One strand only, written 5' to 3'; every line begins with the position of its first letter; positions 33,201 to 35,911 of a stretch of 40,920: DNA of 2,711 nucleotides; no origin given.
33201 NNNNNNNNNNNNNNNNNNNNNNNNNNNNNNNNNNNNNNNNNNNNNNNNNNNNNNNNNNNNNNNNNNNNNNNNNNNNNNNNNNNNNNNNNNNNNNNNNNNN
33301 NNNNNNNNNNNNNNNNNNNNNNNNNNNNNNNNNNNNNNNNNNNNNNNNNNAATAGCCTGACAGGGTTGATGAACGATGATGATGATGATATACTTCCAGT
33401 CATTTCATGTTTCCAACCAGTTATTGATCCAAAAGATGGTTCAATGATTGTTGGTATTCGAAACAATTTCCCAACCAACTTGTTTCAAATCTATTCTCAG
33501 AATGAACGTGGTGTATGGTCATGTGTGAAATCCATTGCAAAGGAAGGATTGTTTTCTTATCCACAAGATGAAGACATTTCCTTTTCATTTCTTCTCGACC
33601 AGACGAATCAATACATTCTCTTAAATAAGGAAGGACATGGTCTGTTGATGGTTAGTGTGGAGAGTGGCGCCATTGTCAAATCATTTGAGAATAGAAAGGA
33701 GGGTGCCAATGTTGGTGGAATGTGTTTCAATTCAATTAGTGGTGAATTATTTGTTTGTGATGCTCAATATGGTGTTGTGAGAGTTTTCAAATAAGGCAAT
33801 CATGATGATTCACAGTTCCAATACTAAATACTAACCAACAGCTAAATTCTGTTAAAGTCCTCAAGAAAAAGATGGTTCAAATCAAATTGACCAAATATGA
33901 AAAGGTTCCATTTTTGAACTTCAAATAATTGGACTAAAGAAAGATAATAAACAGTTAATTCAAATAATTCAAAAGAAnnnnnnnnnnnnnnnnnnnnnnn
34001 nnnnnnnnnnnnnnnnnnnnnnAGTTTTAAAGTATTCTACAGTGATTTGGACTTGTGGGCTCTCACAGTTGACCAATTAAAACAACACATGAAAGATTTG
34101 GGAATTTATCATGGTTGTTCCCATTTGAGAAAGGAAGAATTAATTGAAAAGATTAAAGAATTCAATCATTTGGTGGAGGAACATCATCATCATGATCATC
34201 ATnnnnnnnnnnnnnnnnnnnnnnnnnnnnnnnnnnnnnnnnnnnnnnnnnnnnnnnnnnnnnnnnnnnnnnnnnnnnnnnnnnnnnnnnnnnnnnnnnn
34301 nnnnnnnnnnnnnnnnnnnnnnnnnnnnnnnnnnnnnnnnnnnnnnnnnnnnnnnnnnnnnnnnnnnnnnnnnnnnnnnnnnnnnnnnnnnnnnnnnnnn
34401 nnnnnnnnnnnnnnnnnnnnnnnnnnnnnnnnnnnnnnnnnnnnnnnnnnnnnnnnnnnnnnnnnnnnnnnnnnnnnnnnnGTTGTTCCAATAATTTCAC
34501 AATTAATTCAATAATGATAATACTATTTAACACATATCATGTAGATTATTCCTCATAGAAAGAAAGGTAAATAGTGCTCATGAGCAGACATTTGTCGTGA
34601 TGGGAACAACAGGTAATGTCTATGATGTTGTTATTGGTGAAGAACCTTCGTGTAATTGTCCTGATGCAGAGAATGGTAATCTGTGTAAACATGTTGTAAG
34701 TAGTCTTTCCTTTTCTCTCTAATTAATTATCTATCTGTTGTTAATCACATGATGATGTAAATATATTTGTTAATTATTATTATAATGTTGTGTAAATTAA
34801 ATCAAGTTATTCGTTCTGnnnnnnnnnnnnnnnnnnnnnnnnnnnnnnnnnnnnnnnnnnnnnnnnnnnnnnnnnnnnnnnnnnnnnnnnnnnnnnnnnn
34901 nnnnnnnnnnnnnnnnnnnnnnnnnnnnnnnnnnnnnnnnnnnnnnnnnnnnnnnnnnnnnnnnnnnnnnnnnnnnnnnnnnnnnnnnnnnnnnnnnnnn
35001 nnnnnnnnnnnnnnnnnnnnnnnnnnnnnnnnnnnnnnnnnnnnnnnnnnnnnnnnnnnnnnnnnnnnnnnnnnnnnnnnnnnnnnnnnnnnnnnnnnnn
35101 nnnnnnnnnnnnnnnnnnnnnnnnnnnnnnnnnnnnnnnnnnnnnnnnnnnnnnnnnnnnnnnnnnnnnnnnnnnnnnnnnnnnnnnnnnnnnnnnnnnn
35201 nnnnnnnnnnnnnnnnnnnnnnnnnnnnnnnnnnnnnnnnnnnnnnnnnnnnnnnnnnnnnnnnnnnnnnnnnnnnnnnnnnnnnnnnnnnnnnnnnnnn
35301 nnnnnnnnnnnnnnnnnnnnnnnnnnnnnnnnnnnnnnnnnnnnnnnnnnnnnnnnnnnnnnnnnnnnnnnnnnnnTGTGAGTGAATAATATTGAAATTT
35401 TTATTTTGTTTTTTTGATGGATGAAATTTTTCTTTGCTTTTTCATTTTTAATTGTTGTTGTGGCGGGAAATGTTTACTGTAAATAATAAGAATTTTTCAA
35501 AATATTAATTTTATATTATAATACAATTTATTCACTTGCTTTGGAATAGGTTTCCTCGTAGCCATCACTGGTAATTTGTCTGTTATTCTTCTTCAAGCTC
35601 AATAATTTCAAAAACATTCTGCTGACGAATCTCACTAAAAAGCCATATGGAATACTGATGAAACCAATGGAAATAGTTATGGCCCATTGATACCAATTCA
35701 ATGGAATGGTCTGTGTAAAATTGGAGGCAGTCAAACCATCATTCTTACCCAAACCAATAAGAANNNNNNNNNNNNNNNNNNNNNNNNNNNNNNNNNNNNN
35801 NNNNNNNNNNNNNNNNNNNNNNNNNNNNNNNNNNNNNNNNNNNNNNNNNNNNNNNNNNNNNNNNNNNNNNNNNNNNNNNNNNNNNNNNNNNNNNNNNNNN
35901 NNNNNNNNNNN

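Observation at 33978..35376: SAP + SWIM + C4HC3 RING-variant protein: MEKK1/ZSWIM2-like E3 architecture without a kinase domain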

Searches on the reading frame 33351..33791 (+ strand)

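Call 55: search_protein_families(library=pfam, proteins=[window:33351-33791:+], max_evalue=0.1)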
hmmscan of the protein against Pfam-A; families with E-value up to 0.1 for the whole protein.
seq(147 aa): 1 family
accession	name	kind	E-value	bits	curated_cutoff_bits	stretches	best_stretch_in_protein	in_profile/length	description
PF12827.12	Peroxin-22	-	0.034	14.4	26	1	47-77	65-95/110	Peroxisomal biogenesis protein family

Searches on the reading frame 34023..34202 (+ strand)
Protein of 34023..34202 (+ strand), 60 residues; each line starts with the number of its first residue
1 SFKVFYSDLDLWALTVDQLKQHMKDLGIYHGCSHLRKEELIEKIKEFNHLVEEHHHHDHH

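Call 45: predict_structure(alignment_id=A2)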
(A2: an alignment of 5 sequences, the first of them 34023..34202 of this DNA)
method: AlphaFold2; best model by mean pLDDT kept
length: 60 residues; sequences in the alignment: 5
mean_pLDDT: 79.4   pTM: 0.59
mean pLDDT of the five models: 79.4, 79.1, 78.9, 77.6, 77.2
residues with pLDDT >= 90: 13; 70-90: 35; 50-70: 9; < 50: 3
segments of 3 or more residues with pLDDT < 50: none
pLDDT, mean of each block of 10 residues (from residue 1): 67 90 86 84 88 62
secondary structure, 60 per line:
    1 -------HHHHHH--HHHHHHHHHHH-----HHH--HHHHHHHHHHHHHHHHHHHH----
elements in order: H8-13 H16-26 H37-56

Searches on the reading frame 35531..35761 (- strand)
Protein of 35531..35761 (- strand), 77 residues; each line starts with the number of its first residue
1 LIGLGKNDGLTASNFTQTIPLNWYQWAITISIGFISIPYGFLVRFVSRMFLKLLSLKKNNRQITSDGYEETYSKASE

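Call 55: search_protein_families(library=pfam, proteins=[window:35531-35761:-], max_evalue=0.1)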
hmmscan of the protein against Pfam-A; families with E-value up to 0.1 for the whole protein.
seq(77 aa): 1 family
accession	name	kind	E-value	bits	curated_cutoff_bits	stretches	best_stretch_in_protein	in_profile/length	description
PF00689.26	Cation_ATPase_C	-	0.003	17.8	27.3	1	13-45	142-174/175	Cation transporting ATPase, C-terminus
